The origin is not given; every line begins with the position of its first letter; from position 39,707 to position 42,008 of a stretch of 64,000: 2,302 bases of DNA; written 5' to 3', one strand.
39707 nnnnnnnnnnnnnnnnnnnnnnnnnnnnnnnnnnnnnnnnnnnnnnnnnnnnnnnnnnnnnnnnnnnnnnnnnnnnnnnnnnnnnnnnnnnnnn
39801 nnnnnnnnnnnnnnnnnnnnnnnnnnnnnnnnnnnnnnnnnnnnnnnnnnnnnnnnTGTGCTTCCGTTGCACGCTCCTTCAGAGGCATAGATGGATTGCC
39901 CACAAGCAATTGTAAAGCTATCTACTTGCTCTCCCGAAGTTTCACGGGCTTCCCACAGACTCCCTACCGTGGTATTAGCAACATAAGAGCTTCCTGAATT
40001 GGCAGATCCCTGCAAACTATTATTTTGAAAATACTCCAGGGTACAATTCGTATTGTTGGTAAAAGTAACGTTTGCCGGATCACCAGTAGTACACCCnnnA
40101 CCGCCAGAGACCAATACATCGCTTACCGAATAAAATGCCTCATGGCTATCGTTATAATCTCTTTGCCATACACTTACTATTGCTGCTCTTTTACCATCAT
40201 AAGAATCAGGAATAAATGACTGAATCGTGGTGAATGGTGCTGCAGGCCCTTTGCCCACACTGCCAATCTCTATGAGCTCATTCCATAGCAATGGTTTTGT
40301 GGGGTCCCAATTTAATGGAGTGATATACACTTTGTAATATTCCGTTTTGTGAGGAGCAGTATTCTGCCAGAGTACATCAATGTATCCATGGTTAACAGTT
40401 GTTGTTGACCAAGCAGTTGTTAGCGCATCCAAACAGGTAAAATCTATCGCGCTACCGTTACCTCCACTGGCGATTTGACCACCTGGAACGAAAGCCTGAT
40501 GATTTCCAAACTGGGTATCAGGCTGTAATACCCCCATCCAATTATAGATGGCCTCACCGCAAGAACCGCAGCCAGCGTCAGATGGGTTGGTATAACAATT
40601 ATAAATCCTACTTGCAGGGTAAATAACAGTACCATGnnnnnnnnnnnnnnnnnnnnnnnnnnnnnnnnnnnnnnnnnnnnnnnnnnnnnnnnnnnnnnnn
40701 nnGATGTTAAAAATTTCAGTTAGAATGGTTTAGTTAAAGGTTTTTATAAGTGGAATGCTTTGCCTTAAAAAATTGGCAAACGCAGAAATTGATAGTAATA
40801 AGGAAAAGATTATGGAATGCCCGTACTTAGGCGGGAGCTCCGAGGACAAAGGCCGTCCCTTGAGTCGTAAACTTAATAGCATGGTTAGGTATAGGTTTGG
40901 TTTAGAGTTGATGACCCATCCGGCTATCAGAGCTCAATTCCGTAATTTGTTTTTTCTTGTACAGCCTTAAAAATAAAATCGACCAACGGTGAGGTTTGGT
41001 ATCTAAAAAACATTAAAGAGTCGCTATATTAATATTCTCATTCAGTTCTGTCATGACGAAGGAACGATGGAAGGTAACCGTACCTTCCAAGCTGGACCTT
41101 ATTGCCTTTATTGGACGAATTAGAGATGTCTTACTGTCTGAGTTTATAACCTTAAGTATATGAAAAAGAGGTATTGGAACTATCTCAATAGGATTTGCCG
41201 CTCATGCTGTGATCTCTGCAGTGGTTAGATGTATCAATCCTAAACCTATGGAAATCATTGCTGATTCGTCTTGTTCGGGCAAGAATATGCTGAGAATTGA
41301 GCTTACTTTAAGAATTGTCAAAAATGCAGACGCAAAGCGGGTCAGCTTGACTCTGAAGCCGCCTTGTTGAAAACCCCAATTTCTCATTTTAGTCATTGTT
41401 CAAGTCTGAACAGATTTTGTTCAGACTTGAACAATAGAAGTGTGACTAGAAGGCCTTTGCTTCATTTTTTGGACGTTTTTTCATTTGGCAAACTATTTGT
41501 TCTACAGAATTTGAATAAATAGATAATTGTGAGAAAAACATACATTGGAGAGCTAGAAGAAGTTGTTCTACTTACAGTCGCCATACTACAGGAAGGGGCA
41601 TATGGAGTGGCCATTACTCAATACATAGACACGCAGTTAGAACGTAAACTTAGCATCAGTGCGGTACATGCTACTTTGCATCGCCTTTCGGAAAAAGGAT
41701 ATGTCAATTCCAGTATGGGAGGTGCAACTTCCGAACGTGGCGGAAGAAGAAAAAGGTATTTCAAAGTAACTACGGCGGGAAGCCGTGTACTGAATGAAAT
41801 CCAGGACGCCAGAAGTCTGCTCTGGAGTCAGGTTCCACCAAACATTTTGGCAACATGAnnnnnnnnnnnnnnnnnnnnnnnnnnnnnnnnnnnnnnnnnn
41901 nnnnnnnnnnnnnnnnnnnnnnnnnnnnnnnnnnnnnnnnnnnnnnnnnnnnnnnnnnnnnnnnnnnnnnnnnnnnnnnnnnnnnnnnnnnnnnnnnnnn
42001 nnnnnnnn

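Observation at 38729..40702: T9SS-exported AA10 LPMO with VHL-beta-like repeats interleaved with chitin-binding modules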

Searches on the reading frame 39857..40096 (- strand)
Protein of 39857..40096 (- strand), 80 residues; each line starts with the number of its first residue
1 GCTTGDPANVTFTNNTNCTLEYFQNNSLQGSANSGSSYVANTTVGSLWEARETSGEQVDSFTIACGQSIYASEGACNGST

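Call 7: search_protein_families(library=pfam, proteins=[window:39857-40096:-], max_evalue=10)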
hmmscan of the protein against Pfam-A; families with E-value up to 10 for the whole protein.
seq(80 aa): 0 families

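Call 15: search_protein_representatives(alignment_id=A1)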
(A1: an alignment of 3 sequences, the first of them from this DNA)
Query: 3 sequences, 82 profile positions. Proteins with E-value up to 0.001 (for the whole library): 21; up to 1e-10: 14; up to 1e-30: 5. The best 21 are listed.
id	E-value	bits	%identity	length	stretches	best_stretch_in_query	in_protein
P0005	1.7e-124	422.3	-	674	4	1-79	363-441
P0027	5.7e-63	225.2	-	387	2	1-78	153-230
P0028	7.1e-52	189.6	-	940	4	2-77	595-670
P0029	1.3e-32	127.8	-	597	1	1-81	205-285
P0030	2.4e-32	127.0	-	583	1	1-78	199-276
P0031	1.4e-29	118.1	-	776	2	1-81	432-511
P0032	9.8e-29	115.4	-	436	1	1-81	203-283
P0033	6.0e-25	103.3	-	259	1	1-82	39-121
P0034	1.2e-24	102.3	-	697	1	1-78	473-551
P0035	3.0e-16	75.4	-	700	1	1-78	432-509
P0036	6.3e-16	74.4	-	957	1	1-78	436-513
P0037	1.3e-15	73.4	-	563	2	1-79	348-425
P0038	1.7e-15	73.0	-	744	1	1-82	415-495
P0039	3.8e-14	68.7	-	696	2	1-77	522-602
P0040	2.8e-10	56.3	-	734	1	2-81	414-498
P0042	4.5e-06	42.8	-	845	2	2-75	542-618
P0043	1.6e-05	41.1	-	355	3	26-55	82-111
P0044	4.8e-05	39.6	-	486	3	4-27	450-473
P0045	8.2e-05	38.8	-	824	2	5-78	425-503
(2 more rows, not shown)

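Call 16: search_protein_families(library=pfam, proteins=[P0027, P0028, P0029, P0031, P0034, P0036, P0037, P0038, P0039, P0040], max_evalue=0.0001)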
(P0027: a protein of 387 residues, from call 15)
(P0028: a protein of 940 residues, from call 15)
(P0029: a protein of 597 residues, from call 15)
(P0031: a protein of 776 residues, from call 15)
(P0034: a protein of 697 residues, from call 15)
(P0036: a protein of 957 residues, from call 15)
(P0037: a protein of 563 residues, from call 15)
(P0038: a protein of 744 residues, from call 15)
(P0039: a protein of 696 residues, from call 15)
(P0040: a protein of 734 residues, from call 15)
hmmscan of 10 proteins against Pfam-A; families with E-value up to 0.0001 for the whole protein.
P0027 (387 aa): 2 families
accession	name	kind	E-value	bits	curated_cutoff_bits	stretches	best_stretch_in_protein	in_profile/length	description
PF18962.6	Por_Secre_tail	-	4.7e-14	52.9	27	1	309-386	2-75/75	Secretion system C-terminal sorting domain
PF03067.21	LPMO_10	-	1.1e-05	26.7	23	1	2-67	115-183/183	Lytic polysaccharide mono-oxygenase, cellulose-degrading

P0028 (940 aa): 7 families
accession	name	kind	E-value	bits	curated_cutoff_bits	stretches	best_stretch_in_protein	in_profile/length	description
PF13688.12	Reprolysin_5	-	2.8e-15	57.5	27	1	221-395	5-187/196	Metallo-peptidase family M12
PF18962.6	Por_Secre_tail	-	1.2e-14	54.7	27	1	862-938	1-74/75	Secretion system C-terminal sorting domain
PF13582.12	Reprolysin_3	-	5.1e-12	46.8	22.4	1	287-357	55-123/123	Metallo-peptidase family M12B Reprolysin-like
PF13583.11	Reprolysin_4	-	1.4e-11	44.9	22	1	287-400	84-181/203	Metallo-peptidase family M12B Reprolysin-like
PF13574.12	Reprolysin_2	-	8.5e-10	39.3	27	1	290-405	67-182/195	Metallo-peptidase family M12B Reprolysin-like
PF02839.19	CBM_5_12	-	2.5e-06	27.9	26.2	0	806-827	1-22/44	Carbohydrate-binding module family 5/12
PF01421.25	Reprolysin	-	1.2e-05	25.9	20.8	1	243-359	26-150/200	Reprolysin (M12B) family zinc metalloprotease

P0029 (597 aa): 4 families
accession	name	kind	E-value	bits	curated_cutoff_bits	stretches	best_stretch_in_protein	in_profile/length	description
PF03067.21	LPMO_10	-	6.8e-35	121.8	23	1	24-197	1-183/183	Lytic polysaccharide mono-oxygenase, cellulose-degrading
PF17957.7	Big_7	-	7.6e-23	81.4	24.1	1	348-416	1-70/70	Bacterial Ig domain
PF18962.6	Por_Secre_tail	-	8.6e-12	45.6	27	1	517-585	2-66/75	Secretion system C-terminal sorting domain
PF02839.19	CBM_5_12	-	2.6e-06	27.8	26.2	1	292-332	2-43/44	Carbohydrate-binding module family 5/12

P0031 (776 aa): 7 families
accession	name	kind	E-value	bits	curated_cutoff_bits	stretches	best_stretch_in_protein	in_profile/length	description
PF13688.12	Reprolysin_5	-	5.2e-17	63.2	27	1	227-392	13-187/196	Metallo-peptidase family M12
PF18962.6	Por_Secre_tail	-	3.9e-13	49.9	27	1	697-773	1-73/75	Secretion system C-terminal sorting domain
PF13582.12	Reprolysin_3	-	4.3e-13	50.3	22.4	1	242-354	3-123/123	Metallo-peptidase family M12B Reprolysin-like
PF13583.11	Reprolysin_4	-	1.5e-11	44.8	22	1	271-397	71-181/203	Metallo-peptidase family M12B Reprolysin-like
PF13574.12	Reprolysin_2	-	4.5e-11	43.4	27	1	271-402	52-182/195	Metallo-peptidase family M12B Reprolysin-like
PF02839.19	CBM_5_12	-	3.2e-08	33.9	26.2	1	600-622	1-28/44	Carbohydrate-binding module family 5/12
PF01421.25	Reprolysin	-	7.6e-06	26.5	20.8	1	240-356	25-150/200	Reprolysin (M12B) family zinc metalloprotease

P0034 (697 aa): 2 families
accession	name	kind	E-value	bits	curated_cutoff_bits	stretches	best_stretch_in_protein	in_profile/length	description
PF00082.27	Peptidase_S8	-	9.7e-23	81.3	21.8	1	212-446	34-273/288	Subtilase family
PF18962.6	Por_Secre_tail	-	3.5e-13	50.1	27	1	619-696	1-75/75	Secretion system C-terminal sorting domain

P0036 (957 aa): 6 families
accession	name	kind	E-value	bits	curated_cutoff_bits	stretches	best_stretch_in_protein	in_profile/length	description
PF20009.4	GEVED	-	2.8e-46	156.6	24.4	2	608-682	2-78/78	GEVED domain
PF13688.12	Reprolysin_5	-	6e-11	43.4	27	1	241-401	24-188/196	Metallo-peptidase family M12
PF13582.12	Reprolysin_3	-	4e-09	37.5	22.4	1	246-359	4-123/123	Metallo-peptidase family M12B Reprolysin-like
PF18962.6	Por_Secre_tail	-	9.6e-07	29.4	27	1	882-955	4-75/75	Secretion system C-terminal sorting domain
PF13574.12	Reprolysin_2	-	2.9e-05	24.5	27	1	294-370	71-149/195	Metallo-peptidase family M12B Reprolysin-like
PF01421.25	Reprolysin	-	6.6e-05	23.4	20.8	0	244-375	26-163/200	Reprolysin (M12B) family zinc metalloprotease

P0037 (563 aa): 4 families
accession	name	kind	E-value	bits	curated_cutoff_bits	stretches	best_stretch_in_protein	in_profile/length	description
PF18962.6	Por_Secre_tail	-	3.3e-11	43.7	27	1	496-561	3-74/75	Secretion system C-terminal sorting domain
PF13365.12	Trypsin_2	-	1.4e-10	42.5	27.6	1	161-314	1-144/144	Trypsin-like peptidase domain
PF00089.32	Trypsin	-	2.8e-10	40.9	20.6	1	160-337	26-216/220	Trypsin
PF02839.19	CBM_5_12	-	2e-07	31.4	26.2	1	435-464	2-36/44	Carbohydrate-binding module family 5/12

P0038 (744 aa): 4 families
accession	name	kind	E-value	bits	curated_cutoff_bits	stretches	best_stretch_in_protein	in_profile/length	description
PF00431.26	CUB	-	1.6e-21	77.1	21.4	1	501-605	4-110/110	CUB domain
PF13688.12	Reprolysin_5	-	3.3e-11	44.2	27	1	209-401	5-188/196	Metallo-peptidase family M12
PF18962.6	Por_Secre_tail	-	3.3e-08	34.1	27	1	675-742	1-74/75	Secretion system C-terminal sorting domain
PF02839.19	CBM_5_12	-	9.2e-08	32.4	26.2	1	621-649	2-36/44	Carbohydrate-binding module family 5/12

P0039 (696 aa): 5 families
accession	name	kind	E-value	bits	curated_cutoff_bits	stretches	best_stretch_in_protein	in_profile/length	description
PF13688.12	Reprolysin_5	-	1.9e-20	74.4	27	1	233-393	17-187/196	Metallo-peptidase family M12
PF13583.11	Reprolysin_4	-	1.1e-12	48.5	22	1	283-394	81-177/203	Metallo-peptidase family M12B Reprolysin-like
PF13582.12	Reprolysin_3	-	6.6e-12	46.5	22.4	1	245-355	4-123/123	Metallo-peptidase family M12B Reprolysin-like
PF18962.6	Por_Secre_tail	-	1.4e-11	44.9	27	1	618-694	1-74/75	Secretion system C-terminal sorting domain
PF13574.12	Reprolysin_2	-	2.2e-08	34.6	27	1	295-393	73-173/195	Metallo-peptidase family M12B Reprolysin-like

P0040 (734 aa): 8 families
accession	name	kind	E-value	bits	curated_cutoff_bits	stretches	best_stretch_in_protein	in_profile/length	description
PF14200.12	RicinB_lectin_2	-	9.7e-61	202.9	25.6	3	537-625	1-89/89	Ricin-type beta-trefoil lectin domain-like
PF00652.28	Ricin_B_lectin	-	8.6e-24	84.6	29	2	508-588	49-126/126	Ricin-type beta-trefoil lectin domain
PF13688.12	Reprolysin_5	-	5.1e-19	69.7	27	1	215-373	18-187/196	Metallo-peptidase family M12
PF18962.6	Por_Secre_tail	-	6.7e-13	49.2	27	1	660-727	1-69/75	Secretion system C-terminal sorting domain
PF13582.12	Reprolysin_3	-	2.3e-12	48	22.4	1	224-337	2-123/123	Metallo-peptidase family M12B Reprolysin-like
PF13583.11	Reprolysin_4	-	1.4e-10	41.6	22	1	272-374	88-177/203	Metallo-peptidase family M12B Reprolysin-like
PF13574.12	Reprolysin_2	-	4.9e-09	36.8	27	1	270-373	59-173/195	Metallo-peptidase family M12B Reprolysin-like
PF01421.25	Reprolysin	-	4.7e-08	33.7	20.8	1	222-341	24-155/200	Reprolysin (M12B) family zinc metalloprotease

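Call 17: search_protein_families(library=pfam, proteins=[P0030, P0032, P0033, P0035, P0042, P0043, P0044, P0045], max_evalue=0.0001)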
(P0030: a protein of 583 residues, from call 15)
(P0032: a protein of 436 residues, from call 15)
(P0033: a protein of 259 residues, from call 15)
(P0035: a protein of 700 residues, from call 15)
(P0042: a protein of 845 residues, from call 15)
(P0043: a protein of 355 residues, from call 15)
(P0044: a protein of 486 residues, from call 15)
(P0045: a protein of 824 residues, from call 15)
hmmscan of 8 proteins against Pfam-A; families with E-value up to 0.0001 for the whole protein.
P0030 (583 aa): 4 families
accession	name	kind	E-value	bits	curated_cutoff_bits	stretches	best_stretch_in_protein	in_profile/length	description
PF03067.21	LPMO_10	-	9.8e-36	124.6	23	1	23-192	1-183/183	Lytic polysaccharide mono-oxygenase, cellulose-degrading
PF17957.7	Big_7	-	1.3e-20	74.2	24.1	1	282-350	1-70/70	Bacterial Ig domain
PF02839.19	CBM_5_12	-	8.2e-14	51.8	26.2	2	441-481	1-44/44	Carbohydrate-binding module family 5/12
PF14600.11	CBM_5_12_2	-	2.2e-08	34.3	27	1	448-486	25-61/62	Cellulose-binding domain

P0032 (436 aa): 2 families
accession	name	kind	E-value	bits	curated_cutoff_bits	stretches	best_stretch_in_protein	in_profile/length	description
PF03067.21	LPMO_10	-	2e-32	113.8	23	1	23-196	1-183/183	Lytic polysaccharide mono-oxygenase, cellulose-degrading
PF02839.19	CBM_5_12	-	8.1e-10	39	26.2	1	292-329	2-43/44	Carbohydrate-binding module family 5/12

P0033 (259 aa): 2 families
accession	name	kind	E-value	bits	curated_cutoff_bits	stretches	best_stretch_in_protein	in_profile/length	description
PF02839.19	CBM_5_12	-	2.8e-07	30.9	26.2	0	3-27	16-41/44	Carbohydrate-binding module family 5/12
PF18962.6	Por_Secre_tail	-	1.6e-06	28.8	27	1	184-258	1-75/75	Secretion system C-terminal sorting domain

P0035 (700 aa): 7 families
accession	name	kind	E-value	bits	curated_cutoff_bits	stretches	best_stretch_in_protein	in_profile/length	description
PF13688.12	Reprolysin_5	-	2.8e-22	80.4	27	1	223-395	7-188/196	Metallo-peptidase family M12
PF18962.6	Por_Secre_tail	-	1.2e-15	57.9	27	1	623-699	2-75/75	Secretion system C-terminal sorting domain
PF02839.19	CBM_5_12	-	4.3e-15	55.9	26.2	2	520-547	2-35/44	Carbohydrate-binding module family 5/12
PF13582.12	Reprolysin_3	-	4.2e-13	50.3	22.4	1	245-356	4-123/123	Metallo-peptidase family M12B Reprolysin-like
PF13574.12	Reprolysin_2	-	8.9e-12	45.7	27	1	241-396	4-175/195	Metallo-peptidase family M12B Reprolysin-like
PF13583.11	Reprolysin_4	-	2e-09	37.8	22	1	228-396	12-178/203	Metallo-peptidase family M12B Reprolysin-like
PF01421.25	Reprolysin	-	7.7e-08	33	20.8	1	242-360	25-155/200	Reprolysin (M12B) family zinc metalloprotease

P0042 (845 aa): 6 families
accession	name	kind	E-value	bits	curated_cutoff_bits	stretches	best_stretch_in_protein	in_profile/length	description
PF13688.12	Reprolysin_5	-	5e-18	66.5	27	1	240-411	13-189/196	Metallo-peptidase family M12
PF13574.12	Reprolysin_2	-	5.1e-10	40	27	1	252-420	4-182/195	Metallo-peptidase family M12B Reprolysin-like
PF13583.11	Reprolysin_4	-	1.5e-08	35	22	1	311-420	98-185/203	Metallo-peptidase family M12B Reprolysin-like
PF13582.12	Reprolysin_3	-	6.4e-08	33.6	22.4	1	256-369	4-123/123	Metallo-peptidase family M12B Reprolysin-like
PF18962.6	Por_Secre_tail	-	9e-08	32.7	27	1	766-843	1-75/75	Secretion system C-terminal sorting domain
PF01421.25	Reprolysin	-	1.3e-07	32.2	20.8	1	231-372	2-154/200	Reprolysin (M12B) family zinc metalloprotease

P0043 (355 aa): 1 family
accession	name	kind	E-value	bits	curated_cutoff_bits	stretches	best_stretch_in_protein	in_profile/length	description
PF21959.2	DUF6923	-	1.5e-05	25.3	27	0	83-165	90-169/234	Repeat of unknown function (DUF6923)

P0044 (486 aa): 0 families

P0045 (824 aa): 5 families
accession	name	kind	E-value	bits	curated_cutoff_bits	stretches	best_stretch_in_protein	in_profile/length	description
PF13688.12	Reprolysin_5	-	1.7e-16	61.5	27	1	203-381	4-189/196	Metallo-peptidase family M12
PF13583.11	Reprolysin_4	-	5.4e-10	39.7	22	1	272-384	87-181/203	Metallo-peptidase family M12B Reprolysin-like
PF13582.12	Reprolysin_3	-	4.9e-09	37.2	22.4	1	227-340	4-123/123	Metallo-peptidase family M12B Reprolysin-like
PF01421.25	Reprolysin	-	2.9e-07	31.1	20.8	1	220-343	21-154/200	Reprolysin (M12B) family zinc metalloprotease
PF13574.12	Reprolysin_2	-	5.8e-07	30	27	1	263-381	60-175/195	Metallo-peptidase family M12B Reprolysin-like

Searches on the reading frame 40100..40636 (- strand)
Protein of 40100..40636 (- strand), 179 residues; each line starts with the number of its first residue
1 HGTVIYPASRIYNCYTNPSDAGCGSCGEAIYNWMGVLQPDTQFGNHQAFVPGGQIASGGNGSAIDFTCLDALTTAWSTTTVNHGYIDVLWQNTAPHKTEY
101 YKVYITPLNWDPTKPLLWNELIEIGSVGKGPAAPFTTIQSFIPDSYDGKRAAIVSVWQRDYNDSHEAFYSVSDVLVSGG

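Call 50: search_solved_structures(query=window:40100-40636:-, max_evalue=0.00001, show_alignments=3)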
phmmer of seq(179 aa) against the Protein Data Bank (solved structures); distinct sequences matched with E-value up to 0.00001: 23.
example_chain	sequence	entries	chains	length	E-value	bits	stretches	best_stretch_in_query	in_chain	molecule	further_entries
8c5n_A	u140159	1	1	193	1e-21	80.9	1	1-178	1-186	Chitin-binding protein CbpD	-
7sqx_A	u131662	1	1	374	4.4e-21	78.8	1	1-178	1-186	Chitin-binding protein CbpD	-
7zjb_B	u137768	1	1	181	1e-20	77.6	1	1-175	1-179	Putative secreted cellulose-binding protein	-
5fjq_A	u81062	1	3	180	2.1e-20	76.6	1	1-174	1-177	CARBOHYDRATE BINDING PROTEIN, PUTATIVE, CPB33A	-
5opf_A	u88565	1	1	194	9.8e-19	71.1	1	1-174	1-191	Chitin-binding domain 3 protein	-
5uiz_A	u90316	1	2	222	4.6e-17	65.7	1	1-174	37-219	AA10A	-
4oy6_A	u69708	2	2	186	7.6e-16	61.7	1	1-173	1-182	Putative secreted cellulose-binding protein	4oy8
2yow_A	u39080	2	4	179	8.7e-16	61.5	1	26-175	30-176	RBAM17540 | BaAA10 Lytic Polysaccharide Monooxygenase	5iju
2yox_A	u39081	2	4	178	1.1e-15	61.2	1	26-175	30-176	RBAM17540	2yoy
5wsz_A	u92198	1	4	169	2.8e-15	59.9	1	1-175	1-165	LpmO10A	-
4oy7_A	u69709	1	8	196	2.9e-15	59.8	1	16-179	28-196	Putative secreted cellulose binding protein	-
6ndq_A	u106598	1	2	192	1e-14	58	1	1-174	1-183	lytic polysaccharide monooxygenase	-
6if7_A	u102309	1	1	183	7.4e-14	55.2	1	1-175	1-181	Chitin binding protein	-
5l2v_A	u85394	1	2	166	1e-12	51.5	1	1-174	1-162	Chitin-binding protein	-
6t5z_A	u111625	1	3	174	2.5e-12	50.3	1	1-177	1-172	Chitin-binding type-4 domain-containing protein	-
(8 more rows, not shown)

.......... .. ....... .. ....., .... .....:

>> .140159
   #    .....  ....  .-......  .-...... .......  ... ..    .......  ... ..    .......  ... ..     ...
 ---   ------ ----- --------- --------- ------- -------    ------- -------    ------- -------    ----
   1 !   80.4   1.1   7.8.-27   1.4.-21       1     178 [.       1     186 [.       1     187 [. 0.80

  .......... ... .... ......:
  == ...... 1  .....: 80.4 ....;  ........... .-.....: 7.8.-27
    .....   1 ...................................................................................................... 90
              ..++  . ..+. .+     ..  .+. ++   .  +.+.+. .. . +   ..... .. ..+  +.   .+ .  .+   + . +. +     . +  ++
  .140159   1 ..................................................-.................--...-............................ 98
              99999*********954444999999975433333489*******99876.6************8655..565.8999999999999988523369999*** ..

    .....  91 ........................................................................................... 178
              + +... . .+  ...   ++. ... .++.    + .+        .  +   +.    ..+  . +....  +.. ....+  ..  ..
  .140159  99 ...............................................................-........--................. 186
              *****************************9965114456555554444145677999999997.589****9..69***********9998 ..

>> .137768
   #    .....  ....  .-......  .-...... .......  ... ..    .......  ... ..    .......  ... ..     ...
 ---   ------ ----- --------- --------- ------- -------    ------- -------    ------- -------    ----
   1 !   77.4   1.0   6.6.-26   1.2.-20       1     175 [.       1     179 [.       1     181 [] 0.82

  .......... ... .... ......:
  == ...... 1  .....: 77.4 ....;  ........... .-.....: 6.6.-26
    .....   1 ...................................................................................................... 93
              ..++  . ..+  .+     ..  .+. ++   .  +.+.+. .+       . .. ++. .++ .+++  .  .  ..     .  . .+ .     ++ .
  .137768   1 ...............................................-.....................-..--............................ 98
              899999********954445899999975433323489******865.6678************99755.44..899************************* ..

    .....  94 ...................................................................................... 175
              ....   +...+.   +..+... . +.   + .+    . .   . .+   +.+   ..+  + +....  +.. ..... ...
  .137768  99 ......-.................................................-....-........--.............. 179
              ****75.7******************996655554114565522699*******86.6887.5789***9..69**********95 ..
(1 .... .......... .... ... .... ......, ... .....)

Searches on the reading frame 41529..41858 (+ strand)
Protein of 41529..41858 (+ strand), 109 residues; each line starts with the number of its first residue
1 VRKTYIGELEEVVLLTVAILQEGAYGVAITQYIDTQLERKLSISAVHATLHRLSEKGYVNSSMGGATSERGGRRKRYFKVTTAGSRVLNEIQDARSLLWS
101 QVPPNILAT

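Call 55: search_protein_families(library=pfam, proteins=[window:41529-41858:+], max_evalue=0.001)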
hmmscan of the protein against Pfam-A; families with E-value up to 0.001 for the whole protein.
window:41529-41858:+ (109 aa): 1 family
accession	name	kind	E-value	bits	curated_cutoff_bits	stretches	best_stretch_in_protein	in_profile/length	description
PF03551.20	PadR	-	2.4e-09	37.5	27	1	19-89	4-74/75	Transcriptional regulator PadR-like family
